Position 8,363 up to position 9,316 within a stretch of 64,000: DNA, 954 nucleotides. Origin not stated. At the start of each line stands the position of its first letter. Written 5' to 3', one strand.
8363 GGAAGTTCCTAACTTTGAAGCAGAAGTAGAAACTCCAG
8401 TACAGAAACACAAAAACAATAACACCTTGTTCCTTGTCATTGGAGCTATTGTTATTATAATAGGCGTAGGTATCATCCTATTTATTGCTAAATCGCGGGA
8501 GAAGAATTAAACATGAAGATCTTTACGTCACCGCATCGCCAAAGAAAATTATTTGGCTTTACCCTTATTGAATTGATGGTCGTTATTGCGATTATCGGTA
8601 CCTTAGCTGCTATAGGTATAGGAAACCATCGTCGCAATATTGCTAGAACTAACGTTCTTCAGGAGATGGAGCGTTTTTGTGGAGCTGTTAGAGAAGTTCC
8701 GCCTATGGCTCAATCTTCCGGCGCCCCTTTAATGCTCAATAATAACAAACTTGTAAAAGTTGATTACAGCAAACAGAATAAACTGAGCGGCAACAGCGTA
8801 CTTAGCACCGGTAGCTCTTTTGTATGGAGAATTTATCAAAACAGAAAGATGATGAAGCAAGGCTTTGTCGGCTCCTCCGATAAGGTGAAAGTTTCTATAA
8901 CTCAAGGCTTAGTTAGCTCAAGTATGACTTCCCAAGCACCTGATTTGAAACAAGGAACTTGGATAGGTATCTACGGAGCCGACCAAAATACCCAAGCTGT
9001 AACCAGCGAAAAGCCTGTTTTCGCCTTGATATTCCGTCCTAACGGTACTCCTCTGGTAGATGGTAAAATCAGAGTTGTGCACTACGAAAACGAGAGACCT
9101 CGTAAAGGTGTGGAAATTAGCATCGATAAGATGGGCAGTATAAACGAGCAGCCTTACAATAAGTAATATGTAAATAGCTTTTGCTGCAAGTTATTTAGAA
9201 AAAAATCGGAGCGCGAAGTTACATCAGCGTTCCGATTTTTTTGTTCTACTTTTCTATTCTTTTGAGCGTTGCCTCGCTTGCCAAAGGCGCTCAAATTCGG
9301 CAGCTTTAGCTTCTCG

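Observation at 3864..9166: Atypical minor-pilin/pseudopilin operon with an 839-aa PilX-N-domain protein, abutting toxin/effector genes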

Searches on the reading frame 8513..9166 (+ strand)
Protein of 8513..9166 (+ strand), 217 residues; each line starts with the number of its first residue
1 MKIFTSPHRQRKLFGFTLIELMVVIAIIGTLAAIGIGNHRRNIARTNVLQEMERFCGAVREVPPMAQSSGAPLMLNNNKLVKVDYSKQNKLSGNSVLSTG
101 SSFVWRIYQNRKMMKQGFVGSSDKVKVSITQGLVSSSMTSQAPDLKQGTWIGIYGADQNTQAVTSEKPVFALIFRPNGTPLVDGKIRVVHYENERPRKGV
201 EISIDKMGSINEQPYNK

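Call 3: search_protein_families(library=pfam, proteins=[window:8513-9166:+], max_evalue=0.1)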
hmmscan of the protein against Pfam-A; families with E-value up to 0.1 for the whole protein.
window:8513-9166:+ (217 aa): 2 families
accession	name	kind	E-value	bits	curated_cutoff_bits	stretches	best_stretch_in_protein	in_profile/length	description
PF07963.17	N_methyl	-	3.6e-07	29.9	21.2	1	15-34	6-25/27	Prokaryotic N-terminal methylation motif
PF16729.10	DUF5067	-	0.0027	18.1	27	1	76-127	40-92/126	Domain of unknown function (DUF5067)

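Call 5: search_protein_families(library=ncbifam, proteins=[window:8513-9166:+], max_evalue=0.1)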
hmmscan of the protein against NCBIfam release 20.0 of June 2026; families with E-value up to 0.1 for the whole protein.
window:8513-9166:+ (217 aa): 12 families
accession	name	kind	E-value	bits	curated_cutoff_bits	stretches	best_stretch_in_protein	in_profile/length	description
NF007862.0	PRK10574.1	equivalog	5e-08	33.2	138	1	14-57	5-51/145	prepilin peptidase-dependent pilin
TIGR01708.2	typeII_sec_gspH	equivalog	5.2e-08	33.1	80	1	15-76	3-64/169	type II secretion system minor pseudopilin GspH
NF041775.1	typeIV_PilA_Myxo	equivalog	2.4e-07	31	400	1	14-46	11-43/214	type IV pilin protein PilA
TIGR02532.1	IV_pilin_GFxxxE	domain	1.8e-06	27.6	16.3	1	15-36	3-24/24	prepilin-type N-terminal cleavage/methylation domain-containing protein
TIGR02596.1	TIGR02596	subfamily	6.8e-05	23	70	1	16-179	1-149/196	Verru_Chthon cassette protein D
TIGR01710.1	typeII_sec_gspG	equivalog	0.00014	21.9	88.85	1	15-38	2-25/134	type II secretion system major pseudopilin GspG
NF007800.0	PRK10506.1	equivalog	0.00025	20.9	158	1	11-47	6-42/163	prepilin peptidase-dependent protein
NF040999.1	pilin_ComGC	equivalog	0.0026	17.9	75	1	15-38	3-26/84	competence type IV pilus major pilin ComGC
NF041013.1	T4P_ComGE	equivalog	0.0064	16.6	49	1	13-50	3-40/83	competence type IV pilus minor pilin ComGE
NF040982.1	ComGD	equivalog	0.017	15.5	70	1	15-98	3-88/139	competence type IV pilus minor pilin ComGD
NF033740.0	MarP_fam_protase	equivalog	0.019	14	250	1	16-62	57-103/390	MarP family serine protease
TIGR01707.1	gspI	equivalog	0.021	15.3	44.35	1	15-51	1-37/101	type II secretion system minor pseudopilin GspI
